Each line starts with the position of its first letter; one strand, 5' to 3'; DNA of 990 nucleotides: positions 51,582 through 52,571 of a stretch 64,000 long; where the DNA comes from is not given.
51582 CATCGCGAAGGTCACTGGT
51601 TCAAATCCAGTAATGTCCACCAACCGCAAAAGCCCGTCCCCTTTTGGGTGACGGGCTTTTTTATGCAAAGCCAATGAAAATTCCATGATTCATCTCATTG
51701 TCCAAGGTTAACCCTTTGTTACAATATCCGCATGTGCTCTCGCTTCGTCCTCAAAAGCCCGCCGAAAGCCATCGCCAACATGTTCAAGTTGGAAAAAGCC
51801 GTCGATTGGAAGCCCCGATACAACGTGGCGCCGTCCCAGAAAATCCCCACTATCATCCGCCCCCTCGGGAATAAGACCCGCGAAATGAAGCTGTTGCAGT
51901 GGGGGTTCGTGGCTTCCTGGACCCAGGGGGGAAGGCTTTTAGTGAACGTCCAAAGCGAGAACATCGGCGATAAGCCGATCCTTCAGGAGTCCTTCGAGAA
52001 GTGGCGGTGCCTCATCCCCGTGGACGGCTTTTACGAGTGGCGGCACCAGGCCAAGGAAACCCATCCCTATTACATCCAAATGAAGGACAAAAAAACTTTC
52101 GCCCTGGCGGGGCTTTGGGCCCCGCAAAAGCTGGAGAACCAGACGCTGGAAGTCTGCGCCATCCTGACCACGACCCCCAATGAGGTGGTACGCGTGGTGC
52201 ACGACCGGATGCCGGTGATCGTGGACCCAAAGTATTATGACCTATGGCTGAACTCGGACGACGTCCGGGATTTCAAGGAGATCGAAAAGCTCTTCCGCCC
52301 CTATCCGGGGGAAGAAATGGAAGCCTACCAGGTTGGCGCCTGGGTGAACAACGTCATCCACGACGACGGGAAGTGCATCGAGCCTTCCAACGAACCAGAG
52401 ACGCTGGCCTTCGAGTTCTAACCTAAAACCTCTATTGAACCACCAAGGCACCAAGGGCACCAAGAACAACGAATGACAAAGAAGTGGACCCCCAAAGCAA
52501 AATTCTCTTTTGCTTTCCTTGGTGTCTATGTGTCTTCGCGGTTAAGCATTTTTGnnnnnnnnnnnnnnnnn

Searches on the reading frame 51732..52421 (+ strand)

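Call 60: search_protein_families(library=pfam, proteins=[window:51732-52421:+], max_evalue=0.01)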
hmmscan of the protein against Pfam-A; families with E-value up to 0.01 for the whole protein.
window:51732-52421:+ (229 aa): 1 family
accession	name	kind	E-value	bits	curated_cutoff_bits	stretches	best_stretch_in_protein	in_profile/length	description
PF02586.19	SRAP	-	1.2e-61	208.5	27.1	1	1-208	1-214/214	SOS response associated peptidase (SRAP)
